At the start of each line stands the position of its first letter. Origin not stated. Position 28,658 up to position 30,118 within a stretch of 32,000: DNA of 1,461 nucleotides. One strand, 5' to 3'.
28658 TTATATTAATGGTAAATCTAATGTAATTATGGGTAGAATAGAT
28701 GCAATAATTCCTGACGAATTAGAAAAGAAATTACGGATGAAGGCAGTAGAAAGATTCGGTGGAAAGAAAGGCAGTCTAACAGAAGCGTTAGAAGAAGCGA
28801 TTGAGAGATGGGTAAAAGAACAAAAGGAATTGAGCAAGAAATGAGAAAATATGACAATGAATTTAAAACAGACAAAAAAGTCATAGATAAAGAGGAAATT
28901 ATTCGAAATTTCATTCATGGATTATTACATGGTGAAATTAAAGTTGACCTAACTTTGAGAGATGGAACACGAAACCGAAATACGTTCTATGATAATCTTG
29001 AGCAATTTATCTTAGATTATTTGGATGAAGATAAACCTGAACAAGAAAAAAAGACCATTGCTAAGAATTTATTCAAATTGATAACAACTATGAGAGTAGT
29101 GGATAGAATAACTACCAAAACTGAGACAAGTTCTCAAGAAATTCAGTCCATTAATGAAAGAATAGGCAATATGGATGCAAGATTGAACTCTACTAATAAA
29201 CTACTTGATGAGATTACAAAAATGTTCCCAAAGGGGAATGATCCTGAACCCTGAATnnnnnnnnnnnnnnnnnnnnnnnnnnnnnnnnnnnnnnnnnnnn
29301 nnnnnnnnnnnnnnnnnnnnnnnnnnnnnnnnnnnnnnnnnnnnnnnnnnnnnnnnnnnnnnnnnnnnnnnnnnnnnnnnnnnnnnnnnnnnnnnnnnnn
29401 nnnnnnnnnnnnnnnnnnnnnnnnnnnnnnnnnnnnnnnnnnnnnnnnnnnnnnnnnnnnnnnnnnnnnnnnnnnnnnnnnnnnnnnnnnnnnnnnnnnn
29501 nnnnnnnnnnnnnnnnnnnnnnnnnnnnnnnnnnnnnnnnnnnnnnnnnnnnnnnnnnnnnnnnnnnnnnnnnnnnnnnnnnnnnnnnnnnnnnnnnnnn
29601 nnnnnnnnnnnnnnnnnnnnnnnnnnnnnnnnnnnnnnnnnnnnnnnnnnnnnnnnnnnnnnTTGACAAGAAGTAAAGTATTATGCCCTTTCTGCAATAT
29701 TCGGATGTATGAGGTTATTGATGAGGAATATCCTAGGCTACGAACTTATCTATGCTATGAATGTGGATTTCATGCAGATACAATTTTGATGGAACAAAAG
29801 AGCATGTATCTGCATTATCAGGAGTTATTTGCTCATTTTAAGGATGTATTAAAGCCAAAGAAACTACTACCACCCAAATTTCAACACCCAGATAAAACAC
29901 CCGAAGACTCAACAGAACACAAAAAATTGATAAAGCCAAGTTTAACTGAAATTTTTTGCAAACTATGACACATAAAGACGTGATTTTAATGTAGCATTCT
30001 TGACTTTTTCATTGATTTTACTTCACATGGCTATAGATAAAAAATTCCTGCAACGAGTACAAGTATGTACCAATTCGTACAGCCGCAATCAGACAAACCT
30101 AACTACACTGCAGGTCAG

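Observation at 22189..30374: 8-kb accessory island between argH and tRNA-Lys built from three RHH-led small-gene operons: candidate undescribed mobile or defence-like system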

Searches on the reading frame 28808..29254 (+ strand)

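Call 6: search_protein_families(library=pfam, max_evalue=0.1, proteins=[window:28808-29254:+])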
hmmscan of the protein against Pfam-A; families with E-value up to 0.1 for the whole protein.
window:28808-29254:+ (148 aa): 8 families
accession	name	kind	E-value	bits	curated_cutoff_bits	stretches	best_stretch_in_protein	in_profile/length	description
PF00425.24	Chorismate_bind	-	0.0053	16.8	27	1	53-143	89-179/257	chorismate binding enzyme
PF04108.17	ATG17_like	-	0.013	15.5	43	1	5-141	51-154/355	Autophagy protein ATG17-like domain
PF08651.15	DASH_Duo1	-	0.016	15.4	25.4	1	95-139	6-50/74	DASH complex subunit Duo1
PF05816.16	TelA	-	0.019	14.5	30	1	68-136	56-123/332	Toxic anion resistance protein (TelA)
PF10779.14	XhlA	-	0.048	14.3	34.7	1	98-139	6-47/67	Haemolysin XhlA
PF14964.11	INTS15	-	0.085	12.1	27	1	35-119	242-333/362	Integrator complex subunit 15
PF05531.17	NPV_P10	-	0.088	13.7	29.8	0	97-141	22-66/75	Nucleopolyhedrovirus P10 protein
PF16996.10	Asp4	-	0.093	13.4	27.7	0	58-91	3-35/55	Accessory secretory protein Sec Asp4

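Call 19: search_protein_families(library=ncbifam, max_evalue=0.01, proteins=[window:28808-29254:+])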
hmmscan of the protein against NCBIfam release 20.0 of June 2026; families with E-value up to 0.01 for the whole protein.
window:28808-29254:+ (148 aa): 0 families

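Call 20: search_protein_families(library=phrogs, max_evalue=0.01, proteins=[window:28808-29254:+])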
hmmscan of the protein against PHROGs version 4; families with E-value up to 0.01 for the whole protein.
window:28808-29254:+ (148 aa): 0 families

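Call 21: search_protein_families(library=padloc, max_evalue=0.01, proteins=[window:28808-29254:+])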
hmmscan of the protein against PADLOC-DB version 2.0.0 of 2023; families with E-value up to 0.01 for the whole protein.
window:28808-29254:+ (148 aa): 0 families

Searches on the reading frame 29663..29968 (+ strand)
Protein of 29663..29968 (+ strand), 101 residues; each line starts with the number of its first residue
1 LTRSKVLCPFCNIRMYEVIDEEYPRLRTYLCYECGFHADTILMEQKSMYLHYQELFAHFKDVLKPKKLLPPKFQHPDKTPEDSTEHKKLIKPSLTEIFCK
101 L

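Call 6: search_protein_families(library=pfam, max_evalue=0.1, proteins=[window:29663-29968:+])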
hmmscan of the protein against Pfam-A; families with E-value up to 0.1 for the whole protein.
window:29663-29968:+ (101 aa): 1 family
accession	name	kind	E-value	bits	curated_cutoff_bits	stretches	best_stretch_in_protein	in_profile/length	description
PF01807.25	Zn_ribbon_DnaG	-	0.097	12.9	24.9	0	7-57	35-83/98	CHC2 zinc finger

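Call 19: search_protein_families(library=ncbifam, max_evalue=0.01, proteins=[window:29663-29968:+])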
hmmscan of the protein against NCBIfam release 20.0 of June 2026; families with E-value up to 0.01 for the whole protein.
window:29663-29968:+ (101 aa): 0 families

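Call 20: search_protein_families(library=phrogs, max_evalue=0.01, proteins=[window:29663-29968:+])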
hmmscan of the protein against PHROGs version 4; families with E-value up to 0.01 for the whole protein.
window:29663-29968:+ (101 aa): 0 families

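Call 21: search_protein_families(library=padloc, max_evalue=0.01, proteins=[window:29663-29968:+])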
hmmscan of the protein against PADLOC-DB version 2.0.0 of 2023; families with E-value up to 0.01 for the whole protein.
window:29663-29968:+ (101 aa): 0 families
